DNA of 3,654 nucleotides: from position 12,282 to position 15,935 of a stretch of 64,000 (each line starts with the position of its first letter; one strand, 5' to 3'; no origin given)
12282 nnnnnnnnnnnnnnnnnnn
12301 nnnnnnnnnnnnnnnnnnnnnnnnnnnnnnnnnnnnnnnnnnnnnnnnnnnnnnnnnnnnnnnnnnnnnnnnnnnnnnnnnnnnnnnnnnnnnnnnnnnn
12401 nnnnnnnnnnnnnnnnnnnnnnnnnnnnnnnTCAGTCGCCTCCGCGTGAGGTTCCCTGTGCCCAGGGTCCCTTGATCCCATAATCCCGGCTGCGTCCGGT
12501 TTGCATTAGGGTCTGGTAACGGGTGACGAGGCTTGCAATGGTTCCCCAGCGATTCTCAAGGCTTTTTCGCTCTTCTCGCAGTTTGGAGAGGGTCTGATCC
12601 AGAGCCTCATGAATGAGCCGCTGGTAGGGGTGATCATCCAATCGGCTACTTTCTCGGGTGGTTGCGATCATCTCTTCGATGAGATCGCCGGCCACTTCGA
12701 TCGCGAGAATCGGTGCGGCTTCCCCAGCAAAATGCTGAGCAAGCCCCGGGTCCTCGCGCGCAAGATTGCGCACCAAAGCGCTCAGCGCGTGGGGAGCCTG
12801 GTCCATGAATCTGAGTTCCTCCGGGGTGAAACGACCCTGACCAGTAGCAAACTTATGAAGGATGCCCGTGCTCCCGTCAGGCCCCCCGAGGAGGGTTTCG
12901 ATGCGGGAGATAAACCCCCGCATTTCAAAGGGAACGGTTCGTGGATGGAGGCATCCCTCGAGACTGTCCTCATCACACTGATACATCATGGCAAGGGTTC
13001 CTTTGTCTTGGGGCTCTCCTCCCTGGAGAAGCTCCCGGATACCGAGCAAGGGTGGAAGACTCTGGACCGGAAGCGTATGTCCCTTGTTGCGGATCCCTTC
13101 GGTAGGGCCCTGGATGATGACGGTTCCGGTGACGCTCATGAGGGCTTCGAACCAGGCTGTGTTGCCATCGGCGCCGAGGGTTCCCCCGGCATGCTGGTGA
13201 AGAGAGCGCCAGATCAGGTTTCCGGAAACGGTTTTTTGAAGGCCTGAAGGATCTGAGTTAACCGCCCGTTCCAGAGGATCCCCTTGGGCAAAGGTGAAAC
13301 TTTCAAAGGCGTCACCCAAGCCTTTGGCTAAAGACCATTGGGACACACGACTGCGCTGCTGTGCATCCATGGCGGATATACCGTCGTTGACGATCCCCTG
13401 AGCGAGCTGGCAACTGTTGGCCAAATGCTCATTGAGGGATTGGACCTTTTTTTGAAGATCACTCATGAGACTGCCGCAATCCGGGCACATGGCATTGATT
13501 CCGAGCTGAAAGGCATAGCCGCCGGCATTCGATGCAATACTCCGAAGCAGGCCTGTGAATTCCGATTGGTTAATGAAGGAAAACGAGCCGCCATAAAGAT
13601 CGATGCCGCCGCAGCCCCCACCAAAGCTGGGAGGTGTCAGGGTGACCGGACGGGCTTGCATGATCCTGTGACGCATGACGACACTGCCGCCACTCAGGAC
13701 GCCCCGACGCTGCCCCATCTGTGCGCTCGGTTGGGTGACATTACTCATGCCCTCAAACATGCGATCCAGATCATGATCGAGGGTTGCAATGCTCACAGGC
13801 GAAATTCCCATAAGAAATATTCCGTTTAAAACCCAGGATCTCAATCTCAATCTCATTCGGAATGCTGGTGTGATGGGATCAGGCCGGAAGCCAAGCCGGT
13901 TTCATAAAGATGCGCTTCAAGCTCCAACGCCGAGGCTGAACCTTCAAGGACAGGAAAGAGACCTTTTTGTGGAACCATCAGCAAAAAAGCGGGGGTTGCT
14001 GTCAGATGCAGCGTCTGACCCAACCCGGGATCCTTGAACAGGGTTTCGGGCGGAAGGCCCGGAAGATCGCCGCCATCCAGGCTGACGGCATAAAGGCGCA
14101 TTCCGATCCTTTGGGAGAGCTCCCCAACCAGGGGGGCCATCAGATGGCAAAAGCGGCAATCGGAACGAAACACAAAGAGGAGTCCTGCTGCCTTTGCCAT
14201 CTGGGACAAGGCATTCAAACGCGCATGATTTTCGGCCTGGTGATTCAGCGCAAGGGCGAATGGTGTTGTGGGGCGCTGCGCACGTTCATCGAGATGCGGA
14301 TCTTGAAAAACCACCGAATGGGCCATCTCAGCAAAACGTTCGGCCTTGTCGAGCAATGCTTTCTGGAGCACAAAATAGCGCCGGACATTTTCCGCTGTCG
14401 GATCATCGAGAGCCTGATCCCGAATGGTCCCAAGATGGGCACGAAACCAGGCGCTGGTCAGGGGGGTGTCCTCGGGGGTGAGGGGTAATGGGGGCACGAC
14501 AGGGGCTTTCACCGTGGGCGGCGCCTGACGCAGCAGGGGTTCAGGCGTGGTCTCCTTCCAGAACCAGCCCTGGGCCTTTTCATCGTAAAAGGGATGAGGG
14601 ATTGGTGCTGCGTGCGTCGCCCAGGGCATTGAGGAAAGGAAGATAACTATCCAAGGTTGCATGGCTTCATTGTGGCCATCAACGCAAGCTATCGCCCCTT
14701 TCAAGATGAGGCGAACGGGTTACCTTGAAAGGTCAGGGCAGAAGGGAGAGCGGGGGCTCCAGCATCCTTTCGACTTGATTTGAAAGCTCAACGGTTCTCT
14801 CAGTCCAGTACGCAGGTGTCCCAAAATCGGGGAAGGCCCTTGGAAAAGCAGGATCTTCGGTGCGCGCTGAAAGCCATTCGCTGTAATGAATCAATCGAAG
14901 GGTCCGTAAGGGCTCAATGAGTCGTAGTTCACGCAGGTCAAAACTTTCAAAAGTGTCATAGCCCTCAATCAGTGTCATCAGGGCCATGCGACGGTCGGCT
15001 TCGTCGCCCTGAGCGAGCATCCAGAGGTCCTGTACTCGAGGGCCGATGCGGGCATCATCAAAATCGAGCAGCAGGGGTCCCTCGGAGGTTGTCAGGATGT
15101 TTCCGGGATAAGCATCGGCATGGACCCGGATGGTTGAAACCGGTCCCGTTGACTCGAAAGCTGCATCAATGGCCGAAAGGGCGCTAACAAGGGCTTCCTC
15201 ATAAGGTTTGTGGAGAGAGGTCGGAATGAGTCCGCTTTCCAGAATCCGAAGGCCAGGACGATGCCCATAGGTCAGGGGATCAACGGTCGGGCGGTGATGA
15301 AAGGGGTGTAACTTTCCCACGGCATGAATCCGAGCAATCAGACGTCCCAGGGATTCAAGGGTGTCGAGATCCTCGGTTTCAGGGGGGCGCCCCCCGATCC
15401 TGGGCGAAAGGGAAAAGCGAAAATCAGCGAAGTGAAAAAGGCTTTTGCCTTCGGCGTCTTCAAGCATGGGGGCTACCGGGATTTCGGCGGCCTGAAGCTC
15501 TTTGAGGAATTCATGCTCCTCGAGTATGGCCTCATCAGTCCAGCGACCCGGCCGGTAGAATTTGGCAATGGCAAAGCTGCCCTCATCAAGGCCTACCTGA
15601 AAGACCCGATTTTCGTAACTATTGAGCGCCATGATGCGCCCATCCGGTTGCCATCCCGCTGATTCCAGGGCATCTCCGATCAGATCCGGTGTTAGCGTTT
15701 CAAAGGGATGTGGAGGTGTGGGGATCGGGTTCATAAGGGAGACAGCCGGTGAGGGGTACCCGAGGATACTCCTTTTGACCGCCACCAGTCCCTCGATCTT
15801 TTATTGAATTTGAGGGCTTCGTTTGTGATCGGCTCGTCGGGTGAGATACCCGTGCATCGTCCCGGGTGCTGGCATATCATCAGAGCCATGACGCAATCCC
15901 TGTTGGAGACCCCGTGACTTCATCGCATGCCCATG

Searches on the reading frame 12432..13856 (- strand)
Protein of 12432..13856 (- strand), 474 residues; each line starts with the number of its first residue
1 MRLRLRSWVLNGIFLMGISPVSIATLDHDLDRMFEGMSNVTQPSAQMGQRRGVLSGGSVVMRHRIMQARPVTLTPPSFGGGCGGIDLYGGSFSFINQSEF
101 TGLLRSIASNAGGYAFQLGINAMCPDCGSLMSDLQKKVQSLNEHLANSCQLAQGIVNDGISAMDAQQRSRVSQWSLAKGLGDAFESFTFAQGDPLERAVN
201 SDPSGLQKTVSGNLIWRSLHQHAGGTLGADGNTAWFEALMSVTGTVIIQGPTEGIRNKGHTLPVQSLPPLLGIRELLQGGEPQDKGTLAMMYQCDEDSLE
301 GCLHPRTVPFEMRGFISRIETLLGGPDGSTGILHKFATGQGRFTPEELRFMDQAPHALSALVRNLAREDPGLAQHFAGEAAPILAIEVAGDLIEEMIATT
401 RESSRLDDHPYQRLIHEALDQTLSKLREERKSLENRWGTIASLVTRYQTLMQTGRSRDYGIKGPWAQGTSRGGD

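Call 13: search_protein_families(library=pfam, proteins=[window:12432-13856:-], max_evalue=0.001)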
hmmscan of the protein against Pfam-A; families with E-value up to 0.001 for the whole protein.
window:12432-13856:- (474 aa): 1 family
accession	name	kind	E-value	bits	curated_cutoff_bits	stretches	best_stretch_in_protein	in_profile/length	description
PF06122.16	TraH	-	2.1e-83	281.1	25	1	30-394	1-357/358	Conjugative relaxosome accessory transposon protein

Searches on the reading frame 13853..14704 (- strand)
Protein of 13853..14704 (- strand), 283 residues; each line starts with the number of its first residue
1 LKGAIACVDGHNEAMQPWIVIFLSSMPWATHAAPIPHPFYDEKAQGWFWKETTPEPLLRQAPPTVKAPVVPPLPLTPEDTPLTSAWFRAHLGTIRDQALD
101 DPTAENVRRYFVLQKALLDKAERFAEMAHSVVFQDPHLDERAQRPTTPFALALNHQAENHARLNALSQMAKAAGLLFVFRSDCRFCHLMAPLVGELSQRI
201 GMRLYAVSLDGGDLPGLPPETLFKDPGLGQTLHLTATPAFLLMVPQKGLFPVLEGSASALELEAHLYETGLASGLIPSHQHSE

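Call 13: search_protein_families(library=pfam, proteins=[window:13853-14704:-], max_evalue=0.001)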
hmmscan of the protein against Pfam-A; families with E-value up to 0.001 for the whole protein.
window:13853-14704:- (283 aa): 1 family
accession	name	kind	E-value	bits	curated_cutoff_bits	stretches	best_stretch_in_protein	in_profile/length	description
PF13728.12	TraF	-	4.6e-47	161.1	23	1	46-266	1-223/224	F plasmid transfer operon protein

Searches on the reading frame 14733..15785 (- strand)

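Call 13: search_protein_families(library=pfam, proteins=[window:14733-15785:-], max_evalue=0.001)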
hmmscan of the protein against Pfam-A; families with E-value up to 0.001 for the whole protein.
window:14733-15785:- (350 aa): 1 family
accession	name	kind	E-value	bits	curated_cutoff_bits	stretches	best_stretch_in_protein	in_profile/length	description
PF01636.29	APH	-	1.4e-32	113.9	23.2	1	54-289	5-238/239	Phosphotransferase enzyme family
